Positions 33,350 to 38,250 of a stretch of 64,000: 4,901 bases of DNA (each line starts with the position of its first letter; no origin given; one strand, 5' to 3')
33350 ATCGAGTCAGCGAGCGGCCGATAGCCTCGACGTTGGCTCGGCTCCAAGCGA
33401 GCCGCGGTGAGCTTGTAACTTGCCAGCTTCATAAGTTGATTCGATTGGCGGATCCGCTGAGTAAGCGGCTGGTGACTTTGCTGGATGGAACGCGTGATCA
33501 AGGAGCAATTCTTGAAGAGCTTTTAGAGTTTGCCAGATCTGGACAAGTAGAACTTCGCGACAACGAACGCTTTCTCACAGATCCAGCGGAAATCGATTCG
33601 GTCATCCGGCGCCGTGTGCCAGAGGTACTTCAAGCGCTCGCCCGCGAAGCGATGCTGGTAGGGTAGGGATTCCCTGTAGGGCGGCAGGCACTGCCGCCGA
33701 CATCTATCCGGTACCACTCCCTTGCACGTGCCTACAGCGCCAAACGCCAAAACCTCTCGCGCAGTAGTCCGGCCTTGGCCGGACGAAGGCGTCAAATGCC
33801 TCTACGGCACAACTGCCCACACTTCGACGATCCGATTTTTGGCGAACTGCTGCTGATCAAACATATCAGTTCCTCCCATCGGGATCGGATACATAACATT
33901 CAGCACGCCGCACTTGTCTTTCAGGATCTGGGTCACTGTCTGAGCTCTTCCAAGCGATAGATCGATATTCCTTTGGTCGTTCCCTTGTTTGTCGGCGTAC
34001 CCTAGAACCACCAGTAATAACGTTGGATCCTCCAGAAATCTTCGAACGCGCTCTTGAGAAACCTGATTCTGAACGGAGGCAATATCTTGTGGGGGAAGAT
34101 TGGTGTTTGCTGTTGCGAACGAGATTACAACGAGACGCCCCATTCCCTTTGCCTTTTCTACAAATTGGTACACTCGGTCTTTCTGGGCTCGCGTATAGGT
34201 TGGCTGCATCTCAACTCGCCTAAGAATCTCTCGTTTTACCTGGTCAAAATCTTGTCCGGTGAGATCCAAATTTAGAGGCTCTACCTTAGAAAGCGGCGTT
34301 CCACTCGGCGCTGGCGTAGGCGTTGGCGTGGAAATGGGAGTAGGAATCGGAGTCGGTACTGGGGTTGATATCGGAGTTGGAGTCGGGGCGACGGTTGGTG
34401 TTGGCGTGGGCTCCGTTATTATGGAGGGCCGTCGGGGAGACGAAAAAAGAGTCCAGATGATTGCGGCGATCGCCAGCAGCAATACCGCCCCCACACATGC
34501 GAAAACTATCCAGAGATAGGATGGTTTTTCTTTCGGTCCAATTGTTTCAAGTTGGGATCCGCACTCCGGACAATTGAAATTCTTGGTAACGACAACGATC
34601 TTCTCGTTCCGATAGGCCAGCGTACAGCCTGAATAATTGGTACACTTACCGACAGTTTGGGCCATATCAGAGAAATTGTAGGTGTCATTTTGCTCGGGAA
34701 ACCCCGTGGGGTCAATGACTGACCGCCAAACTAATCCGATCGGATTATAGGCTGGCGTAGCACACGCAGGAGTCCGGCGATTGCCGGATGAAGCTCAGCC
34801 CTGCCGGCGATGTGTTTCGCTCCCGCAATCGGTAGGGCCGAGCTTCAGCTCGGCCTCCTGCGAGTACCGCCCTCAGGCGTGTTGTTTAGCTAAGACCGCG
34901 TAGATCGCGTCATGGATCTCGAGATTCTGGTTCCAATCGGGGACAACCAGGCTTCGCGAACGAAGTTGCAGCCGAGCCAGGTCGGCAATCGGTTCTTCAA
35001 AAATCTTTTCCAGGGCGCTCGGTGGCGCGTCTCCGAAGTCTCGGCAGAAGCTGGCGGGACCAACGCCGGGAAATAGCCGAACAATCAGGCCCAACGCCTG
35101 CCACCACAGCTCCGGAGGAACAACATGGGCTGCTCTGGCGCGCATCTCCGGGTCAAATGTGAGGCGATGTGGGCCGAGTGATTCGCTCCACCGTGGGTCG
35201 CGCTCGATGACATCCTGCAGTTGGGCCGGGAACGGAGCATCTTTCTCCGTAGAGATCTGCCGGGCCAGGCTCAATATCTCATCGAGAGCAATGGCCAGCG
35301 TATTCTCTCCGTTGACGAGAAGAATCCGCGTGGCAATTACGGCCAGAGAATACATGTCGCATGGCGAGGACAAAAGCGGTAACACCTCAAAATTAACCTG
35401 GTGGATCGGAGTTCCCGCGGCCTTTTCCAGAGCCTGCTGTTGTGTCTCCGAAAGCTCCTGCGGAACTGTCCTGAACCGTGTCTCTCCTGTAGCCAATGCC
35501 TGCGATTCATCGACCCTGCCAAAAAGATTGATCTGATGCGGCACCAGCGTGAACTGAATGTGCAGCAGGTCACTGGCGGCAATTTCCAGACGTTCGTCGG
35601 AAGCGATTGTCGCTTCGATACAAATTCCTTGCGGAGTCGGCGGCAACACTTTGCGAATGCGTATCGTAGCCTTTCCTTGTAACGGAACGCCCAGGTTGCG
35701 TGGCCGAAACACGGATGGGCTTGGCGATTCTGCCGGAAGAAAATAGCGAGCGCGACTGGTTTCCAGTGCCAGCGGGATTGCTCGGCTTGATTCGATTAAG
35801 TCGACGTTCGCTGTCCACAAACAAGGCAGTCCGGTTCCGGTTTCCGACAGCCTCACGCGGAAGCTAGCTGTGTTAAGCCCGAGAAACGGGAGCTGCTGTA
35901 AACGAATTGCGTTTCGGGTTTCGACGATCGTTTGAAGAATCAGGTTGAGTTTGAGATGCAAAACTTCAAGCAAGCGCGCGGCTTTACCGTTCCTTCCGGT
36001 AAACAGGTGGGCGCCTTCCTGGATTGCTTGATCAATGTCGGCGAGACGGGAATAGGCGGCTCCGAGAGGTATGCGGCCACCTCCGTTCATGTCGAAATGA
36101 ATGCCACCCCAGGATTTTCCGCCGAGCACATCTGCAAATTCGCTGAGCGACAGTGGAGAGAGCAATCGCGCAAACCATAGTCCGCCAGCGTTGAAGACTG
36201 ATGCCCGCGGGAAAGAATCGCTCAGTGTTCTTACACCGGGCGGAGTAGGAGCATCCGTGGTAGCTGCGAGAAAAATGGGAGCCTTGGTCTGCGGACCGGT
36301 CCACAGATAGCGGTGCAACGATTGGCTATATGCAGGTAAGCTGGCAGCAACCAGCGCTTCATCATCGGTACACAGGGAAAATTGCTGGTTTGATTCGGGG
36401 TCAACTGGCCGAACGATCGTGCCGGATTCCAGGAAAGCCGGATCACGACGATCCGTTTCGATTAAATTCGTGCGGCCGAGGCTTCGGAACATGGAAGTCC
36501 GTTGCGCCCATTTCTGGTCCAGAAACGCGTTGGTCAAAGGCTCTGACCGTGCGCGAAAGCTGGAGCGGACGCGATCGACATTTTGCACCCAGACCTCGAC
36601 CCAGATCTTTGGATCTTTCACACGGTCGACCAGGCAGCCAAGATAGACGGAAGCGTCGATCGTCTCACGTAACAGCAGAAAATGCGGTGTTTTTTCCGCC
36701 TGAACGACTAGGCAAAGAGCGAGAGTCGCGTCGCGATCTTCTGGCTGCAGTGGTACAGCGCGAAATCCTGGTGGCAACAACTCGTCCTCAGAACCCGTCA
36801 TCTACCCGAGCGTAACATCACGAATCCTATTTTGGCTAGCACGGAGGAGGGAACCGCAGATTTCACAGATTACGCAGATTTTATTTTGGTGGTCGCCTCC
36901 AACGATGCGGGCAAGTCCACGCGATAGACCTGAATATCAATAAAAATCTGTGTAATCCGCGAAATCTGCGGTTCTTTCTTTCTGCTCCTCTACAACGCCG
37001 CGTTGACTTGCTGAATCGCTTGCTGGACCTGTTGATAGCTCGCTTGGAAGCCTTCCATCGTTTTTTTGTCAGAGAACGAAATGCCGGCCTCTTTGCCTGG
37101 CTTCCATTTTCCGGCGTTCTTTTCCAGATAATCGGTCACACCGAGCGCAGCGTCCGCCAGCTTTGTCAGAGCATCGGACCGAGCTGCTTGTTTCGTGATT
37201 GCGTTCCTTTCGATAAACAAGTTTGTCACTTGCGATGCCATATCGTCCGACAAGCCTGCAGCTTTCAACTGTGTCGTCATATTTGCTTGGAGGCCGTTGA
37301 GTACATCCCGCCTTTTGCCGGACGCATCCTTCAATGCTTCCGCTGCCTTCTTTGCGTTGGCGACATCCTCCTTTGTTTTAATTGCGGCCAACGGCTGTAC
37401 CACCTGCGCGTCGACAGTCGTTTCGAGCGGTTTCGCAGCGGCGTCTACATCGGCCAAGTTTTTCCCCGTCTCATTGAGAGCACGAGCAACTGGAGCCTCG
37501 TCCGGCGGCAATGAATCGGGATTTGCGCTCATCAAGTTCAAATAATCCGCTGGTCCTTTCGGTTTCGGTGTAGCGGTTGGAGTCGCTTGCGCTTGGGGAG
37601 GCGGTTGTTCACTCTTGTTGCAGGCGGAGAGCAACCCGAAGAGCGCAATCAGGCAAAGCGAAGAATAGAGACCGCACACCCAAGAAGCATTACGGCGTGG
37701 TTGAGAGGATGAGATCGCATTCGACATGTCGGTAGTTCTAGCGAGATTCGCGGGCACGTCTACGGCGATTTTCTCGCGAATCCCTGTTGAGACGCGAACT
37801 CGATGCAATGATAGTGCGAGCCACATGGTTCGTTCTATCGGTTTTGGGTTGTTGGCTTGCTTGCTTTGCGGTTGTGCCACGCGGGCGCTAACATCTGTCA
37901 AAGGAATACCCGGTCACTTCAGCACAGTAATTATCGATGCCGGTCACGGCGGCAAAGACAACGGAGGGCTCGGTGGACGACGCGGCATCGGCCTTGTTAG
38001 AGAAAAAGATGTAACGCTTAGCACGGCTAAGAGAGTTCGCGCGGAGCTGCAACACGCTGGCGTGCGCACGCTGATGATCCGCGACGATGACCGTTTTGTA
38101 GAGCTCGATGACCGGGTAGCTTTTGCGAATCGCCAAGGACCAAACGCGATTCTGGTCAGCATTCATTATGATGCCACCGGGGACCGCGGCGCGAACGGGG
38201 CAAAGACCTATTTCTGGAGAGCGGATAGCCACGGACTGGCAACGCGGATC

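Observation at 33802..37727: Three-gene block of unassignable envelope proteins: best candidate for an undescribed system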

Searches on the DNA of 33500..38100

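Call 68: search_rna_families(source=window, start=33500, end=38100, threshold=evalue, max_evalue=1)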
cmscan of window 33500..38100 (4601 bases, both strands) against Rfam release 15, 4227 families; matches with E-value up to 1: 1.
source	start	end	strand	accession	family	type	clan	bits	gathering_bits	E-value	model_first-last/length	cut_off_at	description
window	34833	34856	+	RF02651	SorY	Gene; sRNA;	-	20.9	111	0.56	53-76/83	no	Singlet oxygen resistance RNA Y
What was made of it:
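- Tried and rejected: Rfam on the region gave nothing (call 68).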
